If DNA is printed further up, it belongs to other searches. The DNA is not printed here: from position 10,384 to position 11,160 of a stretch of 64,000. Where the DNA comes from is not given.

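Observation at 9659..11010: Folate operon lacks folE and folB in their syntenic positions; an unrelated ORF occupies the folB slot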

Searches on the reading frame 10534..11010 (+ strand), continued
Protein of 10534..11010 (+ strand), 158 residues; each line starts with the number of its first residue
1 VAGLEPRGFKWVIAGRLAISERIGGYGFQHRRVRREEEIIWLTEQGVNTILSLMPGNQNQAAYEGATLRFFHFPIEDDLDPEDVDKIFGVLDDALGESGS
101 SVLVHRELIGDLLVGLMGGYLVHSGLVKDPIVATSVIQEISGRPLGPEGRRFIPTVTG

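Call 17: fold_search(model_id=the predicted structure, library=pdb)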
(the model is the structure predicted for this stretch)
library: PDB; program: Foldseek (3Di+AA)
matches with E <= 10: 1376; with E <= 0.001: 243
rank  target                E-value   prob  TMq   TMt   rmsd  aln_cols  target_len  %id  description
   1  2img                  1.3e-08  1.00  0.69  0.72   3.6       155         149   22  Crystal structure of dual specificity protein phosphatase 23 from Homo sapiens in complex with ligand malate ion (released 2006-10-17)
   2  4erc_A                2.7e-08  1.00  0.67  0.70   3.4       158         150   22  Structure of VHZ bound to metavanadate (released 2012-12-19)
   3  9e9m                  2.6e-07  1.00  0.66  0.70   3.3       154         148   15  Ligand Free Putative Ancestral Protein Tyrosine Phosphatase ShufPTP - C93-Cyclic Sulfenamide - Intermediate p-loop Confo (released 2024-12-11)
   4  5z5a_B                5.6e-07  1.00  0.64  0.68   3.7       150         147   14  Crystal structure of Tk-PTP in the active form (released 2018-07-04)
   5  2gwo_A                6.4e-07  1.00  0.65  0.61   4.0       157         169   15  crystal structure of TMDP (released 2007-03-20)
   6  5z59                  1.0e-06  1.00  0.66  0.71   3.4       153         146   18  Crystal structure of Tk-PTP in the inactive form (released 2018-06-27)
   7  3f81_A                1.1e-06  1.00  0.62  0.56   4.0       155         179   17  Interaction of VHR with SA3 (released 2009-11-10)
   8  9e9l                  1.2e-06  1.00  0.65  0.69   3.5       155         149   15  Vanadate-bound Putative Ancestral Protein Tyrosine Phosphatase ShufPTP - Intermediate p-loop Conformation (released 2024-12-11)
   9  9rib_A                1.4e-06  1.00  0.64  0.33   3.7       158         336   13  Crystal structure of C278S mutant of mouse CDC14A (released 2025-12-10)
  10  5gtj_A                1.6e-06  1.00  0.67  0.64   3.5       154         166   18  CRYSTAL STRUCTURE OF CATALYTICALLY ACTIVE FORM OF HUMAN DUSP26 (released 2016-09-21)
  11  2y96_B                1.6e-06  1.00  0.59  0.56   4.9       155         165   16  Structure of human dual-specificity phosphatase 27 (released 2011-04-27)
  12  9rib_B                1.9e-06  1.00  0.66  0.34   3.6       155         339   12  Crystal structure of C278S mutant of mouse CDC14A (released 2025-12-10)
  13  5z5b_A                2.0e-06  1.00  0.66  0.67   3.0       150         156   15  Crystal structure of Tk-PTP in the G95A mutant form (released 2018-06-27)
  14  5z5a_A                2.0e-06  1.00  0.63  0.67   3.6       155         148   17  Crystal structure of Tk-PTP in the active form (released 2018-07-04)
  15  5y16_A                2.3e-06  1.00  0.61  0.65   3.8       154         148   17  Crystal structure of human DUSP28(Y102H) (released 2017-11-22)
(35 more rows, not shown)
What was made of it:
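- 10534..11010 (+): X: a 158-aa Cys-less dual-specificity-phosphatase-fold protein (pseudophosphatase) from an Acidimicrobiia-specific family. Foldseek E 1.3e-8 to 2img (DUSP23) (call 17).
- Structural neighbours include RNA 5'-phosphatases and the capping-enzyme triphosphatase (TMq 0.70-0.72; call 17).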

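Call 22: find_related_loci(query=A3, collection=genome_contigs, flank=10000)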
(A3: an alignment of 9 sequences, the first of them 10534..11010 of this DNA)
Query A3 (158 aa) in genome_contigs; peptide patterns used: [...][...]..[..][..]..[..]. (x = any residue, [..] = any of these).
600 stretches matched a pattern (row limit reached: there are more); 574 encode a relative of the query (tblastn E <= 1e-3); the best 80 are kept; 80 distinct loci.
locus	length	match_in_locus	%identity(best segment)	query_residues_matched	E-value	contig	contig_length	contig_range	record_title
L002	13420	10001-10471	87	1-157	7e-90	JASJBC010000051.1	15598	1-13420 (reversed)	MAG: Acidimicrobiia bacterium isolate MO_071.B23 MO_071.c_777, whole genome shotgun sequence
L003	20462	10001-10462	86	1-154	2e-87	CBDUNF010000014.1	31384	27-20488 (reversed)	MAG TPA_asm: uncultured bacterium isolate SRR22808118_binner23_Refined_49 genome assembly, contig: ERZ25043431.887, whol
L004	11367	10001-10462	71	1-154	2e-75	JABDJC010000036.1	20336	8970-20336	MAG: Acidimicrobiia bacterium isolate SS_bin_13 k127_19101, whole genome shotgun sequence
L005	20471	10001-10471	68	1-157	2e-73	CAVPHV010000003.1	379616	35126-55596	MAG: uncultured Acidimicrobiia bacterium isolate MFD09964.bin.1.311 genome assembly, contig: contig_14693, whole genome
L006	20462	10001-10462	69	1-154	1e-69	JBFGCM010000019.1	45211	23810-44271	MAG: Acidimicrobiia bacterium isolate Mix_sand01.2020.11.Z.72 k141_1077741_length_45211_cov_14.7112, whole genome shotgu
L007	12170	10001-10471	74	1-157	3e-68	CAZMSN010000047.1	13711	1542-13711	MAG TPA_asm: uncultured Acidimicrobiaceae bacterium isolate binchicken_co89_470 genome assembly, contig: NODE_8537_lengt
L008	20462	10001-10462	70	1-154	9e-68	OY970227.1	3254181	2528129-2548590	MAG: uncultured Acidimicrobiia bacterium isolate MFD06229.bin.1.171 genome assembly, chromosome: 1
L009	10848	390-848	65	1-153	8e-67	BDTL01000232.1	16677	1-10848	Bacterium BMS3Bbin02 DNA, contig: NODE_16, whole genome shotgun sequence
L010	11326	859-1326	65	1-155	4e-65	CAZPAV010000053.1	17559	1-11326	MAG TPA_asm: uncultured Acidimicrobiaceae bacterium isolate binchicken_co64_98 genome assembly, contig: NODE_2289_length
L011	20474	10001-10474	66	1-158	5e-67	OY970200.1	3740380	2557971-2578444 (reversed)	MAG: uncultured Acidimicrobiia bacterium isolate MFD03066.bin.1.45 genome assembly, chromosome: 1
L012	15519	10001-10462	63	3-155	2e-60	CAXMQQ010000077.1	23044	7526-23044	MAG: uncultured Acidimicrobiia bacterium isolate 10C-St20-MC-01_bin.8.orig genome assembly, contig: k141_172576, whole g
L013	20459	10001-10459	60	3-155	6e-60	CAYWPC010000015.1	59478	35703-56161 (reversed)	MAG TPA_asm: uncultured Acidimicrobiaceae bacterium isolate SRP216583_co2_129 genome assembly, contig: NODE_219_length_5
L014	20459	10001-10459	62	3-154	5e-60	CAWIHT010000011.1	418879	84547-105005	MAG: uncultured Actinomycetota bacterium isolate MFD03804.bin.1.164 genome assembly, contig: contig_24584, whole genome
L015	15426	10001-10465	63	1-154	9e-60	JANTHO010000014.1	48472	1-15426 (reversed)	MAG: Acidimicrobiia bacterium isolate bin30015 c_000000000040, whole genome shotgun sequence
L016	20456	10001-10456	63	3-154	8e-60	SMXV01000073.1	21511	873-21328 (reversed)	MAG: Acidobacteria bacterium isolate N075bin75 k141_1050371, whole genome shotgun sequence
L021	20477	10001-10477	56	1-158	7e-55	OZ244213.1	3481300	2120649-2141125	MAG: Acidimicrobiia bacterium isolate 7b9da096-343e-40e7-b6e2-bcdc06c1b74b genome assembly, chromosome: 1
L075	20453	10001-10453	44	3-153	1e-35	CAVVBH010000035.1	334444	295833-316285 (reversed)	MAG: Ilumatobacteraceae bacterium isolate MFD09206.bin.2.157 genome assembly, contig: contig_7259, whole genome shotgun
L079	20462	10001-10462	43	3-156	3e-35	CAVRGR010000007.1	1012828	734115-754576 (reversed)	MAG: Ilumatobacteraceae bacterium isolate MFD05442.bin.1.64 genome assembly, contig: contig_5525, whole genome shotgun s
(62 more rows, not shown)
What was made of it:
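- The best 80 are all Acidimicrobiia-type loci (call 22).
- Tried and rejected: It was repeated with the 9-sequence alignment A3 (call 22).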

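Call 27: search_protein_families(library=pfam, proteins=[L075:10594-11262:-, L075:11403-12845:-, L075:12490-13458:+, L075:13416-14120:+, L075:7907-9040:+, L079:10360-11382:+, L079:11395-12363:+, L079:12365-13024:+, L079:13823-14575:+, L079:6908-7501:+], max_evalue=0.001)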
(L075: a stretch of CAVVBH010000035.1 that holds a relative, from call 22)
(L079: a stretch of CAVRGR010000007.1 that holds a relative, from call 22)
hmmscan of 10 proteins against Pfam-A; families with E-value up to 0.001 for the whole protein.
L075:10594-11262:- (222 aa): 0 families

L075:11403-12845:- (480 aa): 2 families
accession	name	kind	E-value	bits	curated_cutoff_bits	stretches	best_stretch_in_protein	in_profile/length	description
PF01551.29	Peptidase_M23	-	6.4e-20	71.6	28.7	1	302-403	1-96/96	Peptidase family M23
PF01476.26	LysM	-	8.9e-11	42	20.9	1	201-244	1-43/43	LysM domain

L075:12490-13458:+ (322 aa): 1 family
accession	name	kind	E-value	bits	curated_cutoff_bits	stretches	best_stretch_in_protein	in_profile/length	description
PF01370.27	Epimerase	-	2.1e-14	54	20.9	1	6-215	1-212/240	NAD dependent epimerase/dehydratase family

L075:13416-14120:+ (234 aa): 0 families

L075:7907-9040:+ (377 aa): 1 family
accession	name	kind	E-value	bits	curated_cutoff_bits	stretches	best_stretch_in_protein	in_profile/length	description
PF10103.15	Zincin_2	-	5.1e-78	263.2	25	1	34-369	1-344/344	Zincin-like metallopeptidase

L079:10360-11382:+ (340 aa): 3 families
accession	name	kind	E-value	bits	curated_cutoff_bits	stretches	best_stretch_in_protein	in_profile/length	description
PF03803.21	Scramblase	-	3.6e-19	69.4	25.4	1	159-330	39-216/221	Scramblase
PF10708.14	DUF2510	-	3.6e-09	36.6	24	1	60-89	1-31/35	Protein of unknown function (DUF2510)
PF21834.1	DUF6894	-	0.00017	22.1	24.1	0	166-218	11-67/69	Domain of unknown function (DUF6894)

L079:11395-12363:+ (322 aa): 1 family
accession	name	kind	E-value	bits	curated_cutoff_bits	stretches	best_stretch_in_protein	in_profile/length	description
PF01370.27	Epimerase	-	6.3e-13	49.1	20.9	1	6-181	1-188/240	NAD dependent epimerase/dehydratase family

L079:12365-13024:+ (219 aa): 0 families

L079:13823-14575:+ (250 aa): 1 family
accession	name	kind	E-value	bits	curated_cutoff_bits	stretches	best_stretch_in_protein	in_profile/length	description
PF00293.34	NUDIX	-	3.9e-16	59.7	21.1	1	89-177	16-108/134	NUDIX domain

L079:6908-7501:+ (197 aa): 5 families
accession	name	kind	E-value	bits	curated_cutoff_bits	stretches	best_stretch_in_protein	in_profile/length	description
PF04542.20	Sigma70_r2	-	4.6e-18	65.2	24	1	13-78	4-71/71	Sigma-70 region 2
PF08281.18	Sigma70_r4_2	-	1.7e-17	63.2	25.7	1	118-169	3-54/54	Sigma-70, region 4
PF04545.22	Sigma70_r4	-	1.6e-08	34.3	24.1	1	122-169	1-48/50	Sigma-70, region 4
PF22029.2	PhyR_sigma2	-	8.9e-06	26.1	27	1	25-64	15-54/55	Sigma2 domain of PhyR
PF07638.17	Sigma70_ECF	-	6.9e-05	23.2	21.1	1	30-173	45-183/185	ECF sigma factor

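Call 33: find_encoding_contigs(protein=P0001, flank=10000, max_places=3)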
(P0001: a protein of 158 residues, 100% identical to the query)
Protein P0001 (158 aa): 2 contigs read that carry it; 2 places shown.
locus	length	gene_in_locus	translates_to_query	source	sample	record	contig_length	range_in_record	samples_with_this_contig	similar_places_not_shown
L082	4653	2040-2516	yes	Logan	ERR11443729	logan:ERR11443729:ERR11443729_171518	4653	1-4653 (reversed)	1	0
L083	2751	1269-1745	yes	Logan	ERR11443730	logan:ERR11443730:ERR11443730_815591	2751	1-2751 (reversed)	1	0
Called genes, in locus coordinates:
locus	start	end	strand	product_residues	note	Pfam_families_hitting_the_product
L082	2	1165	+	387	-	?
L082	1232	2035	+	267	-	PF00809:Pterin_bind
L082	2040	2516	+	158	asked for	-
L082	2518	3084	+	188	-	PF01288:HPPK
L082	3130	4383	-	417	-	PF13535:ATP-grasp_4, PF18603:LAL_C2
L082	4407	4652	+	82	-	?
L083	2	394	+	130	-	?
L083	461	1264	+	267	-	PF00809:Pterin_bind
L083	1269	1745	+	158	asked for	-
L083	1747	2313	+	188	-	PF01288:HPPK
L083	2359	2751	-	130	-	?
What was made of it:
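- Tried and rejected: Only 2.7-4.7-kb Logan contigs were returned (call 33).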

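Call 35: find_homologous_proteins(query=L021:8552-9088:+, max_evalue=1e-30)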
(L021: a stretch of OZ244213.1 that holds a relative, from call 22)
Query L021:8552-9088:+ (179 aa): 7997 proteins with E <= 1e-30 among 8000 candidates; the best 120 are listed.
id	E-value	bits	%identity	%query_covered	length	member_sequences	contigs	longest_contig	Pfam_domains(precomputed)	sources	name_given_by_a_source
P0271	2.5e-112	390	100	100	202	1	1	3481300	PF01227.28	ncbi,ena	-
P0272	6.4e-99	346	85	100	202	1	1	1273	PF01227.28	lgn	-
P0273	8.7e-90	317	80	100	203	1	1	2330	PF01227.28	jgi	jgi:GTP cyclohydrolase I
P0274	6.1e-88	311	79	100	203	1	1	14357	PF01227.28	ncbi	-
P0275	6.3e-88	311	77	100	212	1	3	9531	PF01227.28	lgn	-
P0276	1.8e-87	309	78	100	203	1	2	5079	PF01227.28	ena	-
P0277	2.1e-87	309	78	100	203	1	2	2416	PF01227.28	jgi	jgi:GTP cyclohydrolase I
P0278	3.9e-87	308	78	100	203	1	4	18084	PF01227.28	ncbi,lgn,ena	-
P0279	4.8e-87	308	78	100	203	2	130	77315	PF01227.28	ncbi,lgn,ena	ncbi:MAG TPA: GTP cyclohydrolase I FolE [Acidimicrobiia bacterium]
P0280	5.0e-87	308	78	100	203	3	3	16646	PF01227.28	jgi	jgi:GTP cyclohydrolase I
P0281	2.9e-86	305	77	100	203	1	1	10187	PF01227.28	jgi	jgi:GTP cyclohydrolase I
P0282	3.7e-86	305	77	100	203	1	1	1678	PF01227.28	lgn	-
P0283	1.8e-85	303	77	100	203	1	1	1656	PF01227.28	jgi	jgi:GTP cyclohydrolase I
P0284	3.3e-85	302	75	100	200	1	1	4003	PF01227.28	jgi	jgi:GTP cyclohydrolase I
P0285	9.2e-85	300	78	100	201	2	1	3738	PF01227.28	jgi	jgi:GTP cyclohydrolase I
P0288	4.5e-84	298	75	100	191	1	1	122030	PF01227.28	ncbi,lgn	-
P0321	2.6e-80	286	71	100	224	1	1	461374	PF01227.28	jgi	jgi:GTP cyclohydrolase I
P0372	4.5e-79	282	73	100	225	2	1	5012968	PF01227.28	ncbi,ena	-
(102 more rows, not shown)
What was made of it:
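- A search for their FolE by contig-length matching was uninformative (call 35).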
